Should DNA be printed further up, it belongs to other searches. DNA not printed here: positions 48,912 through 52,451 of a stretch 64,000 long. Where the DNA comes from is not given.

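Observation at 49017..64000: Giant (>14.8 kb, still open at the window edge) modular surface-protein gene: zinc-ribbon N-terminus, a CoA-Q/Pmp-like beta-helix, three NosD-like beta-helix blocks and >20 two-cysteine FEC modules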

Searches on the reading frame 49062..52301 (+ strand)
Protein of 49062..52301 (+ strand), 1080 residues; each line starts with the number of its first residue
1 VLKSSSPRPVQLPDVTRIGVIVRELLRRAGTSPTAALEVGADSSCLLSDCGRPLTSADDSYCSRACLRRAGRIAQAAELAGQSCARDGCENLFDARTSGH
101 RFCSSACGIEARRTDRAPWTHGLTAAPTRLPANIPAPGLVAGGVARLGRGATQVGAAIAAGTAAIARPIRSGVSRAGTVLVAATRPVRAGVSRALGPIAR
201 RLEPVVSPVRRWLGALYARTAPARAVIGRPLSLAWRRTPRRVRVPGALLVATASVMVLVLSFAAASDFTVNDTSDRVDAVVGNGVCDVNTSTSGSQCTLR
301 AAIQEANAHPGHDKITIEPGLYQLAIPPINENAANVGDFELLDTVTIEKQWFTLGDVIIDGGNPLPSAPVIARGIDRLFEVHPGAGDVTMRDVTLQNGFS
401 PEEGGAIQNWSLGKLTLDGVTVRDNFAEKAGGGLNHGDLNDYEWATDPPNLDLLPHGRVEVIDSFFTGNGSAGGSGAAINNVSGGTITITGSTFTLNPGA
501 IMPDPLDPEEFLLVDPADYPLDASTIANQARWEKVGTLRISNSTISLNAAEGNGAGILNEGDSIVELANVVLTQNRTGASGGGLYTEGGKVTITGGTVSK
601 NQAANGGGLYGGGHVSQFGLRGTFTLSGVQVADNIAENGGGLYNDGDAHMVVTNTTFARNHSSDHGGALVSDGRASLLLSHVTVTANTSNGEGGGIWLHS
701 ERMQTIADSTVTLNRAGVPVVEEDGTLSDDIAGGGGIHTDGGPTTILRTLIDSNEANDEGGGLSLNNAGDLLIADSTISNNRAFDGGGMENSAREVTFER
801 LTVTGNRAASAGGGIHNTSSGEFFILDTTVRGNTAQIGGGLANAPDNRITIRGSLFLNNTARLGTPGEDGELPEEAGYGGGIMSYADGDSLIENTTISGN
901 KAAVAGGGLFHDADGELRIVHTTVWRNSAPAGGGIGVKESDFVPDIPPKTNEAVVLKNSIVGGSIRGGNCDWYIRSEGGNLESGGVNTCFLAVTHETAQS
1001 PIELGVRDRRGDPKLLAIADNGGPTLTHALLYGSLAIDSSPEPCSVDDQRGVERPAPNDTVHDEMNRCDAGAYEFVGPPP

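Call 14: find_homologous_proteins(query=window:49062-52301:+, max_evalue=0.00001)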
Query window:49062-52301:+ (1080 aa): 48 proteins with E <= 0.00001 among 8000 candidates.
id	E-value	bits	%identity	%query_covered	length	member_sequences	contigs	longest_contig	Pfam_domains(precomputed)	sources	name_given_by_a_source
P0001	0.0e+0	1348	72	79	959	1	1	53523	PF02415.24,PF05048.20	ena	-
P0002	0.0e+0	1217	67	76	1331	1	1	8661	PF24517.3,PF02415.24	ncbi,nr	ncbi:MAG TPA: choice-of-anchor Q domain-containing protein, partial [Gaiellaceae bacterium]|nr:choic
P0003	3.1e-278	944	65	63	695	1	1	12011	PF02415.24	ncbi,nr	ncbi:MAG: CSLREA domain-containing protein, partial [Actinomycetota bacterium]|nr:CSLREA domain-cont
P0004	6.5e-229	781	49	78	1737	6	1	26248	PF13229.13,PF24517.3,PF05048.20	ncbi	-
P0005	1.4e-219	750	50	75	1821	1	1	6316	PF13229.13,PF24517.3,PF02415.24,PF05048.20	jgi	jgi:CSLREA domain-containing protein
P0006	1.9e-219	750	48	75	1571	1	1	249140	PF24517.3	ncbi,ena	-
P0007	4.7e-213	728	46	78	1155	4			PF13229.13,PF02415.24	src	-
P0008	1.2e-209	717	46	80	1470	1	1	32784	-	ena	-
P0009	5.5e-205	702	65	45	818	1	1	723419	PF02415.24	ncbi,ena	-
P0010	5.2e-191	655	43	78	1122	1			PF13229.13,PF02415.24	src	-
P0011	7.4e-185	635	44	79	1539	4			PF13229.13,PF24517.3,PF05048.20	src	-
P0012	2.6e-183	630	45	73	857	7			PF02415.24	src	-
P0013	7.9e-182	625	45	75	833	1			PF13229.13,PF02415.24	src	-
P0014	3.0e-174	600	43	70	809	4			PF13229.13,PF02415.24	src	-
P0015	4.4e-162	560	35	78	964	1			PF13229.13,PF02415.24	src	-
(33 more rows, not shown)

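Call 16: find_encoding_contigs(protein=P0001, flank=10000, max_places=3)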
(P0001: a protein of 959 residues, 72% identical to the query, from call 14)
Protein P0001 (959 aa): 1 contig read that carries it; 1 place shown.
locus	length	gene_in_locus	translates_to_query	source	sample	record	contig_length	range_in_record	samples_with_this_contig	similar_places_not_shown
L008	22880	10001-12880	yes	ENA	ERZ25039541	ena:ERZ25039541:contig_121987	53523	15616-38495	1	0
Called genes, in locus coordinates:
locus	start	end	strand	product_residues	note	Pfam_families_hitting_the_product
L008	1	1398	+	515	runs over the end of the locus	PF00672:HAMP, PF00512:HisKA, PF02518:HATPase_c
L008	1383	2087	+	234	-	PF00072:Response_reg, PF00486:Trans_reg_C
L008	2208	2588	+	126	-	-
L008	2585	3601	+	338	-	PF00672:HAMP, PF00512:HisKA, PF02518:HATPase_c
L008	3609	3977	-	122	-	PF00072:Response_reg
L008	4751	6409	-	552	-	PF19077:Big_13 (faint), PF24421:Ig_J (faint), PF07495:Y_Y_Y (faint), PF24517:CBM96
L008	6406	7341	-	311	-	PF19077:Big_13 (faint)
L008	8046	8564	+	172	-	-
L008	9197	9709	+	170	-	-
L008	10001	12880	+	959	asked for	PF02415:Chlam_PMP (faint), PF05048:NosD (faint)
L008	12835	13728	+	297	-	PF24517:CBM96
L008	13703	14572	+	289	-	PF13229:Beta_helix, PF05048:NosD, PF13229:Beta_helix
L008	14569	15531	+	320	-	PF05048:NosD, PF13229:Beta_helix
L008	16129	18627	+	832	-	PF05048:NosD, PF13229:Beta_helix, PF05048:NosD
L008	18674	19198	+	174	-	-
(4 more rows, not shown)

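Call 56: find_encoding_contigs(protein=P0009, flank=8000, max_places=2)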
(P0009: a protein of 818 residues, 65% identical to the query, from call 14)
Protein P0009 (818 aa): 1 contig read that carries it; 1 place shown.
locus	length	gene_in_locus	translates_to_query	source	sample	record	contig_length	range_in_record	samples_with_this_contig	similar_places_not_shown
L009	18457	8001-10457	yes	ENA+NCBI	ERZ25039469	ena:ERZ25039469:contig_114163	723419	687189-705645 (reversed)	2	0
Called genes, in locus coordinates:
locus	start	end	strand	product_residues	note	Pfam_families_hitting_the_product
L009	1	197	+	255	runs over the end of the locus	PF01012:ETF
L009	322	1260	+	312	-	PF01012:ETF, PF00766:ETF_alpha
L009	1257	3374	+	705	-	PF00037:Fer4 (faint), PF12797:Fer4_2 (faint), PF13237:Fer4_10, PF12838:Fer4_7 (weak), PF13183:Fer4_8, PF13187:Fer4_9, PF13484:Fer4_16 (faint), PF02754:CCG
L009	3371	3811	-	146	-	-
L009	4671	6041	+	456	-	PF00672:HAMP, PF00512:HisKA, PF02518:HATPase_c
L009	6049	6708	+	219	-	PF00072:Response_reg, PF00486:Trans_reg_C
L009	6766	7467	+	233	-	PF00512:HisKA, PF02518:HATPase_c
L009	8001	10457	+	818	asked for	PF02415:Chlam_PMP (faint)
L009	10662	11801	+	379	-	PF24517:CBM96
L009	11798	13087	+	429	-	PF13229:Beta_helix, PF05048:NosD, PF13229:Beta_helix, PF05048:NosD (weak)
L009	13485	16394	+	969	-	PF05048:NosD (faint), PF13229:Beta_helix (faint)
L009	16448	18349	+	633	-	-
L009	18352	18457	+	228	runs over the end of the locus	-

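Call 57: find_encoding_contigs(protein=P0004, flank=8000, max_places=2)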
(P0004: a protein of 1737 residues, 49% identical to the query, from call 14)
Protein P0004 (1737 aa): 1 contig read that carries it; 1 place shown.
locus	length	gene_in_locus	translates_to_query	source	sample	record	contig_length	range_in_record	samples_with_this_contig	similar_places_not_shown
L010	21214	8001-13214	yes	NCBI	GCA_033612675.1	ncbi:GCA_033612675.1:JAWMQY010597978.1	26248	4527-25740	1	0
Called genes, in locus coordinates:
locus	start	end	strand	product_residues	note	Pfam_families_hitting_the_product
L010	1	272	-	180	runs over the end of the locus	-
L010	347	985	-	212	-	-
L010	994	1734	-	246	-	PF01656:CbiA, PF02374:ArsA_ATPase (faint), PF09140:MipZ (faint), PF10609:ParA (weak), PF13614:AAA_31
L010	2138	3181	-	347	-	PF12849:PBP_like_2, PF01547:SBP_bac_1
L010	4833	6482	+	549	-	PF02518:HATPase_c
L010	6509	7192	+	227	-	PF00072:Response_reg, PF08281:Sigma70_r4_2 (weak), PF00196:GerE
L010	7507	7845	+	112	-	-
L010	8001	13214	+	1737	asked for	PF24517:CBM96, PF13229:Beta_helix, PF05048:NosD, PF13229:Beta_helix, PF05048:NosD (weak), PF13229:Beta_helix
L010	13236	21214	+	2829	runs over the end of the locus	?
